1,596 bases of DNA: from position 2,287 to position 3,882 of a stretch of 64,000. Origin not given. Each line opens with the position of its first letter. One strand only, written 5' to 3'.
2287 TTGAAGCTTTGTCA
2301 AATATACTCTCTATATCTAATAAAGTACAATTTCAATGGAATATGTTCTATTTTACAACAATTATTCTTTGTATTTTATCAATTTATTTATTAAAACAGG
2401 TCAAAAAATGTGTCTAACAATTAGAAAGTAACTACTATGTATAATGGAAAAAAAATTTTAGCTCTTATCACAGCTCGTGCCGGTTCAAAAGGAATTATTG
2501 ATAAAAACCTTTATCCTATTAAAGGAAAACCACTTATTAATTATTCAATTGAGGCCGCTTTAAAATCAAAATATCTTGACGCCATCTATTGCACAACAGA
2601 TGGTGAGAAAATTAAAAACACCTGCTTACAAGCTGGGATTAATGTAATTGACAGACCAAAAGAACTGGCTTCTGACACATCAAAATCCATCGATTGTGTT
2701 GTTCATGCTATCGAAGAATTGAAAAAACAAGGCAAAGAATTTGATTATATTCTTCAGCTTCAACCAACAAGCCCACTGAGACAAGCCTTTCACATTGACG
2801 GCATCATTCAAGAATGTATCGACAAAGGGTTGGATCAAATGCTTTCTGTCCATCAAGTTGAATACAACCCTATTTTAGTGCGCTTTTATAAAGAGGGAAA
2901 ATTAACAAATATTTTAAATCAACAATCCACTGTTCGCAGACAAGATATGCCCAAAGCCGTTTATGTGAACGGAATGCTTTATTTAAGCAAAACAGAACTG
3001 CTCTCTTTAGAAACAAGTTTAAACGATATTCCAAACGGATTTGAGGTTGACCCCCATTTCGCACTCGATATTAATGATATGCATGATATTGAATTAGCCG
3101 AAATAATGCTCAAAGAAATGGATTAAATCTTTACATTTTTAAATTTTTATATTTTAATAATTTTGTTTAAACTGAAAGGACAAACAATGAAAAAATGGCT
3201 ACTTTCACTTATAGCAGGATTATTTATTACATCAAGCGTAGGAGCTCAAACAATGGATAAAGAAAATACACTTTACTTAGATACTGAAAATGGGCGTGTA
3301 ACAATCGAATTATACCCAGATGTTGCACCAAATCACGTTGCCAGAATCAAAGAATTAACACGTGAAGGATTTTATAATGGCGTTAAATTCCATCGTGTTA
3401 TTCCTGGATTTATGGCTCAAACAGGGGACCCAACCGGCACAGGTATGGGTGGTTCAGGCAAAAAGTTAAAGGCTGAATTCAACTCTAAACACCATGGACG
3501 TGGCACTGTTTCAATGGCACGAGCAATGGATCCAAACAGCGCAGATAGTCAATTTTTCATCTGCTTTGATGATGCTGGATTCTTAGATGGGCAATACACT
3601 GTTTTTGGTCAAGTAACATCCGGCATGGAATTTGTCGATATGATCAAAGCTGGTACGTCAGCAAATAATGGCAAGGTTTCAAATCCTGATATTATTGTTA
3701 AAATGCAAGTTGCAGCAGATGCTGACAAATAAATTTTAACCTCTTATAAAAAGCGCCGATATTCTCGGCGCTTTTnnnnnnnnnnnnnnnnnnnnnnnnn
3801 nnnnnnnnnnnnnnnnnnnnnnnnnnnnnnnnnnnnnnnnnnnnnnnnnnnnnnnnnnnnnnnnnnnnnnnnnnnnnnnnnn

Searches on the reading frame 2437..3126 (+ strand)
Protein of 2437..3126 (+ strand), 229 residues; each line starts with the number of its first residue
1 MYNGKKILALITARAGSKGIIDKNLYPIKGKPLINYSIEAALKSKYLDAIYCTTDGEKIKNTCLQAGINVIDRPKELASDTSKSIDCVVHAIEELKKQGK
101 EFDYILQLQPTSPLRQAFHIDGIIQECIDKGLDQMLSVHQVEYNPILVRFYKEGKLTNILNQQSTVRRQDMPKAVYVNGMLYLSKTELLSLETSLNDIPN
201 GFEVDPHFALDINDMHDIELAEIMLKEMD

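Call 4: search_protein_families(library=pfam, proteins=[window:2437-3126:+], max_evalue=0.1)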
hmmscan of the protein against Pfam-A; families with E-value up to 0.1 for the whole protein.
window:2437-3126:+ (229 aa): 2 families
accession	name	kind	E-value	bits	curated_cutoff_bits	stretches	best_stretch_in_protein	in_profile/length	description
PF02348.25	CTP_transf_3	-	2.5e-25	90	22.6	1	9-137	2-124/217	Cytidylyltransferase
PF12804.13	NTP_transf_3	-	0.00041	21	27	1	19-92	14-83/160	MobA-like NTP transferase domain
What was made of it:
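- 2437..3126 (+): NeuA-like CMP-nonulosonate (sialate) cytidylyltransferase, 229 aa. Pfam CTP_transf_3 scores 90 bits (call 4).
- On CMP-N-acetylneuraminate synthetase (NeuA/SiaB), for the neighbour at 2437-3126: Pfam PF02348 scores 90 bits (call 4).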

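Call 5: search_protein_families(library=ncbifam, proteins=[window:2437-3126:+], max_evalue=0.1)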
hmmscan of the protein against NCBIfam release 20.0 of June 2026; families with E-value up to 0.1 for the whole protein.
window:2437-3126:+ (229 aa): 12 families
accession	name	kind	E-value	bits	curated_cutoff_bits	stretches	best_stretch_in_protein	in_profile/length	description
TIGR03584.1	PseF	equivalog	2.2e-35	122.3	205.7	1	8-226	1-221/222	pseudaminic acid cytidylyltransferase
NF003950.0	PRK05450.1-3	subfamily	3.9e-14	52.6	234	1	7-133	3-123/248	3-deoxy-manno-octulosonate cytidylyltransferase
NF003952.0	PRK05450.1-5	subfamily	4e-13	49.1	193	1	6-135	2-124/250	3-deoxy-manno-octulosonate cytidylyltransferase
NF009905.0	PRK13368.1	subfamily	1.3e-11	44.3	255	1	6-130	2-117/243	3-deoxy-manno-octulosonate cytidylyltransferase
NF003948.0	PRK05450.1-1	equivalog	2.4e-07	30.2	281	1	5-133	4-126/248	3-deoxy-manno-octulosonate cytidylyltransferase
TIGR00466.1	kdsB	equivalog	3.3e-07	30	155.2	1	9-122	5-111/241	3-deoxy-manno-octulosonate cytidylyltransferase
NF001457.0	PRK00317.1-3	equivalog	0.0041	16.6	164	1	22-58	18-54/200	molybdenum cofactor guanylyltransferase MobA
NF045495.1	AdoCbiPCobY_Meth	equivalog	0.009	15.5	250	1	20-55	17-51/195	adenosylcobinamide-phosphate guanylyltransferase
TIGR01099.1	galU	equivalog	0.013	15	326.8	0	21-54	22-55/261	UTP--glucose-1-phosphate uridylyltransferase GalU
TIGR01584.1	citF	equivalog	0.052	12.2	501.45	1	49-101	406-458/492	citrate lyase subunit alpha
TIGR00454.1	TIGR00454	hypoth_equivalog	0.063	13.2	174.7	0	16-55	12-50/183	TIGR00454 family protein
TIGR01173.1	glmU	equivalog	0.089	11.6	366.85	1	22-128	19-118/452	bifunctional UDP-N-acetylglucosamine diphosphorylase/glucosamine-1-phosphate N-acetyltransferase GlmU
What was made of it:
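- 2437..3126 (+): The best NCBIfam hit is PseF at 122 bits, below its cut-off of 205.7 (call 5).
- On CMP-N-acetylneuraminate synthetase (NeuA/SiaB), for the neighbour at 2437-3126: The best NCBIfam hit is PseF, at 122 bits against a cut-off of 205.7 (call 5).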

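Call 29: search_solved_structures(query=window:2437-3126:+, max_evalue=0.001, show_alignments=1)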
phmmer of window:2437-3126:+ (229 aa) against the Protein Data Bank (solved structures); distinct sequences matched with E-value up to 0.001: 5.
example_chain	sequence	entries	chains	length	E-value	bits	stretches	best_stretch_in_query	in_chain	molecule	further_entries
6ifd_A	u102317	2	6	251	9.5e-33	117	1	6-193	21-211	CMP-N-acetylneuraminate Synthetase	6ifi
1eyr_A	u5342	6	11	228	3.7e-25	92.2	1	5-226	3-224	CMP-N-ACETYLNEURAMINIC ACID SYNTHETASE | N-acylneuraminate cytidylyltransferase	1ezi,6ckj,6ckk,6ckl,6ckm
1qwj_A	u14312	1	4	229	5.5e-20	75.3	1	7-212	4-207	cytidine monophospho-N-acetylneuraminic acid synthetase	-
9ftb_A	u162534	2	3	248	6e-12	49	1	8-186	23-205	NeuA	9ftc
9t4z_A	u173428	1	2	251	1.1e-09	41.7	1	6-215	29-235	PpNeuA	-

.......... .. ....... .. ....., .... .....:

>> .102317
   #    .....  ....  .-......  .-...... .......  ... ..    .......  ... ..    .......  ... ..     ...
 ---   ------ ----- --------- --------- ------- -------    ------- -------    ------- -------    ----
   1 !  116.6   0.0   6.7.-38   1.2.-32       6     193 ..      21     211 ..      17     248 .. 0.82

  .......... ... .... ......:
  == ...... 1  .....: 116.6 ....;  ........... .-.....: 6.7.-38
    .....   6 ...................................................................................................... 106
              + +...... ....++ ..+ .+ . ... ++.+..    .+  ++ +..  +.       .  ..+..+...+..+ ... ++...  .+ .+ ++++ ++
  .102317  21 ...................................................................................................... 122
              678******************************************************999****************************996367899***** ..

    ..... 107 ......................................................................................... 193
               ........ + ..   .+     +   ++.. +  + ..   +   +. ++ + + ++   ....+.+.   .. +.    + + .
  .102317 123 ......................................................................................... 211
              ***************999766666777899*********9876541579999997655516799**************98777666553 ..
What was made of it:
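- All PDB matches are CMP-Neu5Ac synthetases and none is KdsB (call 29).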

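Call 72: search_solved_structures(query=window:2437-3126:+, max_evalue=1e-15, show_alignments=2)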
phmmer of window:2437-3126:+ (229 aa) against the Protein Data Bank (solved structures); distinct sequences matched with E-value up to 1e-15: 3.
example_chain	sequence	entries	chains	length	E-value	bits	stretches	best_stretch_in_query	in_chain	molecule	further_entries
6ifd_A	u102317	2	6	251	9.5e-33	117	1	6-193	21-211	CMP-N-acetylneuraminate Synthetase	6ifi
1eyr_A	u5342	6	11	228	3.7e-25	92.2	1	5-226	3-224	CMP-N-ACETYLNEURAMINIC ACID SYNTHETASE | N-acylneuraminate cytidylyltransferase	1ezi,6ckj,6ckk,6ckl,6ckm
1qwj_A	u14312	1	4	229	5.5e-20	75.3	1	7-212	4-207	cytidine monophospho-N-acetylneuraminic acid synthetase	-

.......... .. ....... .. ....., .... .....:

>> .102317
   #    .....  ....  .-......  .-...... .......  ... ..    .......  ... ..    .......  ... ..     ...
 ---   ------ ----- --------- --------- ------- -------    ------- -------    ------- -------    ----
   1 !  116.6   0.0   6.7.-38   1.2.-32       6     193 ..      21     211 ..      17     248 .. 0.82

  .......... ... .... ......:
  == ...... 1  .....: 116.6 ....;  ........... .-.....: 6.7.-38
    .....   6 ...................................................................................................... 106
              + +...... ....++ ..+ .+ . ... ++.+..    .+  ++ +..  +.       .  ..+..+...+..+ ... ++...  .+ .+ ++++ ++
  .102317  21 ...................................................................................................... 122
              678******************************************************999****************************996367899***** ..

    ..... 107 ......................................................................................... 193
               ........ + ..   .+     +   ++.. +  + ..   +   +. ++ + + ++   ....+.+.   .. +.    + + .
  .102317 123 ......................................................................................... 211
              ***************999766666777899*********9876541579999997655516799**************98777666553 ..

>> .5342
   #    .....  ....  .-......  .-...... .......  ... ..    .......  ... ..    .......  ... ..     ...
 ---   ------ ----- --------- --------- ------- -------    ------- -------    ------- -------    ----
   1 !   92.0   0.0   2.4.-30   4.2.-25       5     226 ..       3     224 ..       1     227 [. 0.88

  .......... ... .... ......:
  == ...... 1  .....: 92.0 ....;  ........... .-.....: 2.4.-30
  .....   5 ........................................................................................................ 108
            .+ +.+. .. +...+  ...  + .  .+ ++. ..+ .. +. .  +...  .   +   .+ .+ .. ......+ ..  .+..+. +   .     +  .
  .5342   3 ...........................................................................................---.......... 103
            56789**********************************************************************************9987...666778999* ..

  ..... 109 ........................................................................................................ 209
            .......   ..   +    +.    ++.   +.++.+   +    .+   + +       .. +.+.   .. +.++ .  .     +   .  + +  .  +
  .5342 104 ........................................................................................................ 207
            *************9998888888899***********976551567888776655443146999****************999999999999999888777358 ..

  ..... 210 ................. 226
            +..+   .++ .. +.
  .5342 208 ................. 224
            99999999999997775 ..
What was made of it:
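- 2437..3126 (+): The only PDB hits are CMP-Neu5Ac synthetases: 6ifd 9.5e-33, 1eyr 3.7e-25 (end-to-end), 1qwj 5.5e-20 (calls 29, 72).
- On CMP-N-acetylneuraminate synthetase (NeuA/SiaB), for the neighbour at 2437-3126: No KdsB appears at E<=1e-3 (calls 29, 72). Nm D209 aligns to Asp, but D211 aligns to Asn in 'LDIND' (call 72).
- The neighbouring cytidylyltransferase matches only CMP-Neu5Ac synthetases in the PDB, end-to-end with 1eyr (calls 29, 72). The second Asp of the Nm 'DID' motif aligns to Asn (calls 5, 72). A catalytic-motif Asp is replaced by Asn relative to Nm NeuA (call 72).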

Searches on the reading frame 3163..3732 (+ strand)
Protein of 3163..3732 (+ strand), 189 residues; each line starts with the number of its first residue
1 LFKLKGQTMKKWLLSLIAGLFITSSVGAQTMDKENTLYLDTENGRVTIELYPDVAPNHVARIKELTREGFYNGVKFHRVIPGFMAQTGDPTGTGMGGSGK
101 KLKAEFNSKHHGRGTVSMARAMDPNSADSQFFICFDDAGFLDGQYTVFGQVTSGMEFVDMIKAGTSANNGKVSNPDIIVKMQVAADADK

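Call 4: search_protein_families(library=pfam, proteins=[window:3163-3732:+], max_evalue=0.1)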
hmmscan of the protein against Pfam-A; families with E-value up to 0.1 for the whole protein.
window:3163-3732:+ (189 aa): 1 family
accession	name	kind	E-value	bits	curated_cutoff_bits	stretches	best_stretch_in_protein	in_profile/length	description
PF00160.26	Pro_isomerase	-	4.5e-47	160.7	21.7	1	38-183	3-159/159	Cyclophilin type peptidyl-prolyl cis-trans isomerase/CLD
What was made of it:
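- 3163..3732 (+): Cyclophilin-type peptidyl-prolyl isomerase lying between the NeuA-like and sialyltransferase genes; membership in the system is doubtful. Pfam Pro_isomerase scores 160.7 bits (call 4).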

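Call 5: search_protein_families(library=ncbifam, proteins=[window:3163-3732:+], max_evalue=0.1)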
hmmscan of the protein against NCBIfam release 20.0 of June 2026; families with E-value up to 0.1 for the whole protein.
window:3163-3732:+ (189 aa): 2 families
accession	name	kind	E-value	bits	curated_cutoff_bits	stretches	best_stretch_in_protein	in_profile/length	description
NF008151.0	PRK10903.1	equivalog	1.4e-27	96.4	308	1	10-174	3-175/190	peptidylprolyl isomerase A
NF008057.0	PRK10791.1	equivalog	6.2e-24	84.6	297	1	39-180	4-158/164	peptidylprolyl isomerase B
